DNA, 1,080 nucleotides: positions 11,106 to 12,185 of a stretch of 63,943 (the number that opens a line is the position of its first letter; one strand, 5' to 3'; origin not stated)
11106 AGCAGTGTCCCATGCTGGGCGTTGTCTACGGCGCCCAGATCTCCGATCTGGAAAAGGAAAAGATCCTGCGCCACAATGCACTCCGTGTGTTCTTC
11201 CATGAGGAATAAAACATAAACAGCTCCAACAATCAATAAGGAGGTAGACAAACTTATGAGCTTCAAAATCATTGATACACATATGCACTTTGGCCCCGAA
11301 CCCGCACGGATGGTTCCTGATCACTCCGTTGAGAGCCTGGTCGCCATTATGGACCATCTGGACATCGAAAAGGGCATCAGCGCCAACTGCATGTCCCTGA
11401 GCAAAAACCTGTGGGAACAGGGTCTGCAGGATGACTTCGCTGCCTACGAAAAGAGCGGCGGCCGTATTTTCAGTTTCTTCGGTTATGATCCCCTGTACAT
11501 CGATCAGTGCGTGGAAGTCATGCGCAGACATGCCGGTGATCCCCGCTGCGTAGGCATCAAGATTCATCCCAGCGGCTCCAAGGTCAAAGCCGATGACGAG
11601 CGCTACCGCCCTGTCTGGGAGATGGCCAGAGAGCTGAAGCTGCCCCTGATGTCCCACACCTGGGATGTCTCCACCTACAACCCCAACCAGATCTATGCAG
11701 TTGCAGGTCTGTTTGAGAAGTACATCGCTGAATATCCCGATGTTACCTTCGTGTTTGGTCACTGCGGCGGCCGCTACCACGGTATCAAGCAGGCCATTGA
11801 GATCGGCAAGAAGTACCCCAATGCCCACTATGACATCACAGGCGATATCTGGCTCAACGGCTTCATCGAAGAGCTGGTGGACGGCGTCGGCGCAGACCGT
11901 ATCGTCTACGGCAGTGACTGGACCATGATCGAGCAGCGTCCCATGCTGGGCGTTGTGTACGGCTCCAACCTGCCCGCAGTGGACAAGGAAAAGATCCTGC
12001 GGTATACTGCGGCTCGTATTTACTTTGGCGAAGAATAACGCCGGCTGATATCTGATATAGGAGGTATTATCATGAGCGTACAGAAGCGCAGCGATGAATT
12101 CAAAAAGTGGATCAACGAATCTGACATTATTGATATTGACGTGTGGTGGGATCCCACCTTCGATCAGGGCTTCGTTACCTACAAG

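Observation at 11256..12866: Recurrent two-gene cassette: catalytic amidohydrolase-2 protein plus a partner that has lost the catalytic residues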

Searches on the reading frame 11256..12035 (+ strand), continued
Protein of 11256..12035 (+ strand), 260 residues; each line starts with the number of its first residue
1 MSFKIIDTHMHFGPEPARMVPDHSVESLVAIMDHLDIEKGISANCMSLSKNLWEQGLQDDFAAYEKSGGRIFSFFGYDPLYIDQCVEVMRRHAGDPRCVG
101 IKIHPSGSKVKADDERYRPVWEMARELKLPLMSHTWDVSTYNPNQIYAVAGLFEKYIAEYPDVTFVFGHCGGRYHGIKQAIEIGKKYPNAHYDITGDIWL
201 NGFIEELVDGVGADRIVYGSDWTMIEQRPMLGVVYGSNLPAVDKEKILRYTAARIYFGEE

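Call 69: search_protein_families(library=ncbifam, proteins=[L048:3766-5187:+, L030:8139-8924:+, L050:1504-2922:+, L048:7684-8649:+, L065:2460-3620:+, L053:2300-3853:+, L009:4683-6008:+, L009:10181-10951:+], max_evalue=1e-10)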
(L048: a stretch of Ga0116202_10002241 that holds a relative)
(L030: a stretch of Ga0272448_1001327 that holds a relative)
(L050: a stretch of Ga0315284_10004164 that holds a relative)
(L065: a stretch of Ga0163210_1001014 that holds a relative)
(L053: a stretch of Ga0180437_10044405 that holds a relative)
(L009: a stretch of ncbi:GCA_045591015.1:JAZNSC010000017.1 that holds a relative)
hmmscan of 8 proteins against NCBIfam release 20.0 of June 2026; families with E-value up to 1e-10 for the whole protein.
L048:3766-5187:+ (474 aa): 69 families (the best 25 are shown)
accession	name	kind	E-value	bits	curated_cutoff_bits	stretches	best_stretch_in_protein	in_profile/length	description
NF004426.0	PRK05769.1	equivalog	1.1e-77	261.7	552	1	33-470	7-439/441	acetyl ornithine aminotransferase family protein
NF005993.0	PRK08117.1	subfamily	1.2e-72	244.9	574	1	64-472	28-431/433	aspartate aminotransferase family protein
NF006228.0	PRK08360.1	equivalog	1.5e-70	238.1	608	1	63-470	24-426/443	aspartate aminotransferase family protein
NF049939.1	HyAminethphonNHLyPbfA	equivalog_domain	5.4e-67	226.1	525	1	31-470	11-441/442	(R)-1-hydroxy-2-aminoethylphosphonate ammonia-lyase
NF005375.0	PRK06917.1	equivalog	6.5e-66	222.9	535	1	62-473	15-441/448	aspartate aminotransferase family protein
NF005102.0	PRK06541.1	equivalog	2.6e-65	220.8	574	1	59-471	32-456/460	aspartate aminotransferase family protein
TIGR00508.1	bioA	equivalog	1.2e-64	218.5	405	1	64-468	16-418/419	adenosylmethionine--8-amino-7-oxononanoate transaminase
NF005683.0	PRK07481.1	subfamily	1.4e-62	212.2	575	1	64-471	31-450/453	hypothetical protein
NF004755.0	PRK06082.1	equivalog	1.6e-62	211.4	467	1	58-472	51-453/459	aspartate aminotransferase family protein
NF045634.1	LeuMetRace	equivalog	4.9e-62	210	800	1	57-470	18-426/432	leucine/methionine racemase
NF005393.0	PRK06938.1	subfamily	2.7e-60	204.1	671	1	63-472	50-466/469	diaminobutyrate--2-oxoglutarate transaminase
NF005447.0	PRK07036.1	equivalog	2.9e-59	201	618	1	58-472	32-456/468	aminotransferase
TIGR00707.1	argD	subfamily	5e-59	200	410.05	2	241-467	163-379/381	acetylornithine/succinylornithine family transaminase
NF005812.0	PRK07678.1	subfamily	1.3e-58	198.8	488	1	45-470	13-449/451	aminotransferase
NF002874.0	PRK03244.1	equivalog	8e-57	192.8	457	2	241-471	176-395/399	acetylornithine transaminase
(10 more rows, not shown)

L030:8139-8924:+ (262 aa): 196 families (the best 25 are shown)
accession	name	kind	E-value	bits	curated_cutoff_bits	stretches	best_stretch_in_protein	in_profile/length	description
NF005559.1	PRK07231.1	subfamily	5.7e-58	196.3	215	1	10-258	2-248/249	glucose 1-dehydrogenase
NF009466.0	PRK12826.1-2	subfamily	2.7e-54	184.2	222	1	13-258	4-245/248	3-oxoacyl-ACP reductase FabG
NF004197.0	PRK05653.1-1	equivalog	3.2e-53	180.9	332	1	8-258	3-247/249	3-oxoacyl-ACP reductase FabG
NF009468.0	PRK12826.1-4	equivalog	4.9e-50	170.6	318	1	9-258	4-248/256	SDR family oxidoreductase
TIGR01830.1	3oxo_ACP_reduc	equivalog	8.4e-50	169.7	297.75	1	15-256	1-237/239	3-oxoacyl-[acyl-carrier-protein] reductase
NF005681.0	PRK07478.1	subfamily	3.2e-49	167.6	267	1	9-260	3-252/254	SDR family oxidoreductase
NF005893.0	PRK07856.1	equivalog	7.1e-49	166.4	255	1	7-256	4-240/255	SDR family oxidoreductase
NF006070.0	PRK08213.1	subfamily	2.6e-48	164.8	279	1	7-258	7-257/259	gluconate 5-dehydrogenase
NF005469.0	PRK07063.1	equivalog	3.5e-48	164.4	306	1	10-258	5-255/260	SDR family oxidoreductase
NF006693.0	PRK09242.1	equivalog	1.9e-47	161.6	328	1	9-258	7-254/258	SDR family oxidoreductase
NF004198.0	PRK05653.1-3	equivalog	9.9e-47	159.5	296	1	10-258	5-247/248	3-oxoacyl-ACP reductase FabG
NF053807.1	RhamDHLra1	equivalog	1.4e-46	159.2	400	1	10-256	2-246/252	L-rhamnose 1-dehydrogenase Lra1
NF004791.0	PRK06138.1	equivalog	1.8e-46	158.5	312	1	9-258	2-250/252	SDR family oxidoreductase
NF004818.0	PRK06172.1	equivalog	1.6e-45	155.4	336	1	7-258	2-251/253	SDR family oxidoreductase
NF052558.1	MBtsdlDhBudC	equivalog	1.9e-45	155.4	270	1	12-258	3-242/250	meso-2,3-butanediol dehydrogenase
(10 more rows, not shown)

L050:1504-2922:+ (473 aa): 6 families
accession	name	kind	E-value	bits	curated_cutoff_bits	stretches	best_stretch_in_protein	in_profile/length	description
TIGR02627.1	rhamnulo_kin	equivalog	1.7e-115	386.2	527.95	1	7-465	1-452/454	rhamnulokinase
NF007925.0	PRK10640.1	equivalog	1.1e-101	340.7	639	1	1-472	1-465/489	rhamnulokinase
TIGR02628.1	fuculo_kin_coli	equivalog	5.1e-35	121.3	470.9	1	48-463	45-457/465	L-fuculokinase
TIGR01312.1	XylB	equivalog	8.7e-23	80.6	380.25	1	68-461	63-452/481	xylulokinase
NF008187.0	PRK10939.1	equivalog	1.4e-14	53.6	528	1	133-236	136-239/521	autoinducer-2 kinase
TIGR01311.1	glycerol_kin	equivalog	2.1e-11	42.9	590.35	0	91-246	90-247/496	glycerol kinase GlpK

L048:7684-8649:+ (322 aa): 2 families
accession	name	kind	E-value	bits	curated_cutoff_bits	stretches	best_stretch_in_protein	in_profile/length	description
TIGR02631.1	xylA_Arthro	equivalog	3.9e-25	88.7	447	1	53-286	67-306/382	xylose isomerase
TIGR02635.1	RhaI_grampos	equivalog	1.6e-21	76.7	531.35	1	28-315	40-335/378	L-rhamnose isomerase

L065:2460-3620:+ (387 aa): 2 families
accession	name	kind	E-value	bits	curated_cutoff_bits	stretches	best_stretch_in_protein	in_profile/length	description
TIGR01463.1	mtaA_cmuA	subfamily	4.3e-14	52.5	235.4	1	207-380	168-331/340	MtaA/CmuA family methyltransferase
NF004889.0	PRK06252.1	subfamily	2.2e-12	46.7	244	1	173-382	142-331/340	methylcobalamin:coenzyme M methyltransferase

L053:2300-3853:+ (518 aa): 1 family
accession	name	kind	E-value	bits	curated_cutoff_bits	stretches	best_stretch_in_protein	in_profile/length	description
TIGR02369.2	trimeth_pyl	equivalog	1.6e-51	175.3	525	1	17-513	3-469/469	[trimethylamine--corrinoid protein] Co-methyltransferase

L009:4683-6008:+ (442 aa): 69 families (the best 25 are shown)
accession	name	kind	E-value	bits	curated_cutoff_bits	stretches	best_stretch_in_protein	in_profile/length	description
NF005993.0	PRK08117.1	subfamily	1.8e-78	264.1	574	1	34-441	29-430/433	aspartate aminotransferase family protein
NF004426.0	PRK05769.1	equivalog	2.9e-75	253.7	552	1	36-441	42-440/441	acetyl ornithine aminotransferase family protein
NF006228.0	PRK08360.1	equivalog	1.3e-74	251.4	608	1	35-441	28-427/443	aspartate aminotransferase family protein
NF049939.1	HyAminethphonNHLyPbfA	equivalog_domain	5.7e-73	245.8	525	1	34-440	47-441/442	(R)-1-hydroxy-2-aminoethylphosphonate ammonia-lyase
NF005683.0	PRK07481.1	subfamily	1.7e-69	234.9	575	1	33-440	31-449/453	hypothetical protein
TIGR00508.1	bioA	equivalog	2.1e-69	234.1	405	1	35-438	18-418/419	adenosylmethionine--8-amino-7-oxononanoate transaminase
NF005102.0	PRK06541.1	equivalog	1.7e-68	231.3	574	1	31-441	35-456/460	aspartate aminotransferase family protein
NF005375.0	PRK06917.1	equivalog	8.1e-68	229.2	535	1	30-441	14-439/448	aspartate aminotransferase family protein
NF004755.0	PRK06082.1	equivalog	9.6e-68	228.7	467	1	33-441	54-452/459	aspartate aminotransferase family protein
TIGR00707.1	argD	subfamily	2.8e-66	223.9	410.05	2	209-437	161-379/381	acetylornithine/succinylornithine family transaminase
NF005447.0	PRK07036.1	equivalog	7.4e-66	222.7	618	1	33-441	38-455/468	aminotransferase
TIGR00700.1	GABAtrnsam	equivalog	1.6e-65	221.3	506.65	1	35-439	20-419/420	4-aminobutyrate--2-oxoglutarate transaminase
NF002874.0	PRK03244.1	equivalog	1.7e-65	221.4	457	2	209-440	174-394/399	acetylornithine transaminase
NF005376.0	PRK06918.1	equivalog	3e-64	217.1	676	1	34-440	40-443/451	4-aminobutyrate--2-oxoglutarate transaminase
NF005685.0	PRK07483.1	equivalog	7.6e-64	216.2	485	1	32-441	14-438/444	aspartate aminotransferase family protein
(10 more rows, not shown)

L009:10181-10951:+ (257 aa): 208 families (the best 25 are shown)
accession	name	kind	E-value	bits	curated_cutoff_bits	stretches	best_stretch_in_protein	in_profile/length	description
NF005559.1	PRK07231.1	subfamily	4.7e-61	206.4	215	1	6-253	2-248/249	glucose 1-dehydrogenase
NF004198.0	PRK05653.1-3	equivalog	5.3e-59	199.7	296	1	5-252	4-246/248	3-oxoacyl-ACP reductase FabG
NF009093.0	PRK12429.1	subfamily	3.4e-55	187.1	258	1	5-252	2-256/259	3-hydroxybutyrate dehydrogenase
NF053807.1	RhamDHLra1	equivalog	3.5e-55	187.4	400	1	6-251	2-246/252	L-rhamnose 1-dehydrogenase Lra1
TIGR01830.1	3oxo_ACP_reduc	equivalog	6.2e-55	186.5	297.75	1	11-251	1-237/239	3-oxoacyl-[acyl-carrier-protein] reductase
NF009466.0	PRK12826.1-2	subfamily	7.2e-55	186.1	222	1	9-253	4-245/248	3-oxoacyl-ACP reductase FabG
NF052558.1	MBtsdlDhBudC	equivalog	1e-54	185.8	270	1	7-253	2-242/250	meso-2,3-butanediol dehydrogenase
NF004791.0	PRK06138.1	equivalog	1.6e-54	184.9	312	1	5-253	2-250/252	SDR family oxidoreductase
NF009468.0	PRK12826.1-4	equivalog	6.6e-54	183.3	318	1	5-253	4-248/256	SDR family oxidoreductase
NF005469.0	PRK07063.1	equivalog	5.3e-52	176.9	306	1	6-254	5-256/260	SDR family oxidoreductase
TIGR01963.1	PHB_DH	subfamily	6.5e-52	176.3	307.05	1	9-253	2-253/255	3-hydroxybutyrate dehydrogenase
NF004197.0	PRK05653.1-1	equivalog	2e-51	175.1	332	1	4-253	3-247/249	3-oxoacyl-ACP reductase FabG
NF005309.0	PRK06841.1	subfamily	2.2e-50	171.5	286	1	4-253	11-253/255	GolD/DthD family dehydrogenase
NF053701.1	CsHdxCHCADhChcB2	equivalog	2.2e-50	171.4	350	1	6-253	1-243/245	cis-4-hydroxycyclohexanecarboxylate dehydrogenase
TIGR03971.1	SDR_subfam_1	subfamily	5.3e-50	170.2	300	1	6-253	1-269/271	mycofactocin-coupled SDR family oxidoreductase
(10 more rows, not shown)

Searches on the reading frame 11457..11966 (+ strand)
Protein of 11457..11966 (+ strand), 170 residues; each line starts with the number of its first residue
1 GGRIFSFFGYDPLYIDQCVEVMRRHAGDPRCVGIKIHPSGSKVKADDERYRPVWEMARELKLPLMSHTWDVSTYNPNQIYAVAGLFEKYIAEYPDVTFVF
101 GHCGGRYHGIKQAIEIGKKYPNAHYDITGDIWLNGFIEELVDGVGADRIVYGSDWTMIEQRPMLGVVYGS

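Call 80: search_solved_structures(query=window:11457-11966:+, max_evalue=10, show_alignments=5)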
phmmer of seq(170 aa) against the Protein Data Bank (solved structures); distinct sequences matched with E-value up to 10: 5.
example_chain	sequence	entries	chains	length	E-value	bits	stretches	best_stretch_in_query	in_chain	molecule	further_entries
6uvz_A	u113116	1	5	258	0.027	17.6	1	86-161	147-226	Amidohydrolase 2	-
3irs_A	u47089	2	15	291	0.042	17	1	41-157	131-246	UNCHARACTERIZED PROTEIN BB4693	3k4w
2dvt_A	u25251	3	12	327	0.48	13.6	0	122-156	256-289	Thermophilic reversible gamma-resorcylate decarboxylase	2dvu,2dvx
7n2t_A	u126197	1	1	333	0.61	13.2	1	120-165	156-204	Cysteine synthase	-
3giu_A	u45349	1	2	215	1.5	12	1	45-108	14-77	Pyrrolidone-carboxylate peptidase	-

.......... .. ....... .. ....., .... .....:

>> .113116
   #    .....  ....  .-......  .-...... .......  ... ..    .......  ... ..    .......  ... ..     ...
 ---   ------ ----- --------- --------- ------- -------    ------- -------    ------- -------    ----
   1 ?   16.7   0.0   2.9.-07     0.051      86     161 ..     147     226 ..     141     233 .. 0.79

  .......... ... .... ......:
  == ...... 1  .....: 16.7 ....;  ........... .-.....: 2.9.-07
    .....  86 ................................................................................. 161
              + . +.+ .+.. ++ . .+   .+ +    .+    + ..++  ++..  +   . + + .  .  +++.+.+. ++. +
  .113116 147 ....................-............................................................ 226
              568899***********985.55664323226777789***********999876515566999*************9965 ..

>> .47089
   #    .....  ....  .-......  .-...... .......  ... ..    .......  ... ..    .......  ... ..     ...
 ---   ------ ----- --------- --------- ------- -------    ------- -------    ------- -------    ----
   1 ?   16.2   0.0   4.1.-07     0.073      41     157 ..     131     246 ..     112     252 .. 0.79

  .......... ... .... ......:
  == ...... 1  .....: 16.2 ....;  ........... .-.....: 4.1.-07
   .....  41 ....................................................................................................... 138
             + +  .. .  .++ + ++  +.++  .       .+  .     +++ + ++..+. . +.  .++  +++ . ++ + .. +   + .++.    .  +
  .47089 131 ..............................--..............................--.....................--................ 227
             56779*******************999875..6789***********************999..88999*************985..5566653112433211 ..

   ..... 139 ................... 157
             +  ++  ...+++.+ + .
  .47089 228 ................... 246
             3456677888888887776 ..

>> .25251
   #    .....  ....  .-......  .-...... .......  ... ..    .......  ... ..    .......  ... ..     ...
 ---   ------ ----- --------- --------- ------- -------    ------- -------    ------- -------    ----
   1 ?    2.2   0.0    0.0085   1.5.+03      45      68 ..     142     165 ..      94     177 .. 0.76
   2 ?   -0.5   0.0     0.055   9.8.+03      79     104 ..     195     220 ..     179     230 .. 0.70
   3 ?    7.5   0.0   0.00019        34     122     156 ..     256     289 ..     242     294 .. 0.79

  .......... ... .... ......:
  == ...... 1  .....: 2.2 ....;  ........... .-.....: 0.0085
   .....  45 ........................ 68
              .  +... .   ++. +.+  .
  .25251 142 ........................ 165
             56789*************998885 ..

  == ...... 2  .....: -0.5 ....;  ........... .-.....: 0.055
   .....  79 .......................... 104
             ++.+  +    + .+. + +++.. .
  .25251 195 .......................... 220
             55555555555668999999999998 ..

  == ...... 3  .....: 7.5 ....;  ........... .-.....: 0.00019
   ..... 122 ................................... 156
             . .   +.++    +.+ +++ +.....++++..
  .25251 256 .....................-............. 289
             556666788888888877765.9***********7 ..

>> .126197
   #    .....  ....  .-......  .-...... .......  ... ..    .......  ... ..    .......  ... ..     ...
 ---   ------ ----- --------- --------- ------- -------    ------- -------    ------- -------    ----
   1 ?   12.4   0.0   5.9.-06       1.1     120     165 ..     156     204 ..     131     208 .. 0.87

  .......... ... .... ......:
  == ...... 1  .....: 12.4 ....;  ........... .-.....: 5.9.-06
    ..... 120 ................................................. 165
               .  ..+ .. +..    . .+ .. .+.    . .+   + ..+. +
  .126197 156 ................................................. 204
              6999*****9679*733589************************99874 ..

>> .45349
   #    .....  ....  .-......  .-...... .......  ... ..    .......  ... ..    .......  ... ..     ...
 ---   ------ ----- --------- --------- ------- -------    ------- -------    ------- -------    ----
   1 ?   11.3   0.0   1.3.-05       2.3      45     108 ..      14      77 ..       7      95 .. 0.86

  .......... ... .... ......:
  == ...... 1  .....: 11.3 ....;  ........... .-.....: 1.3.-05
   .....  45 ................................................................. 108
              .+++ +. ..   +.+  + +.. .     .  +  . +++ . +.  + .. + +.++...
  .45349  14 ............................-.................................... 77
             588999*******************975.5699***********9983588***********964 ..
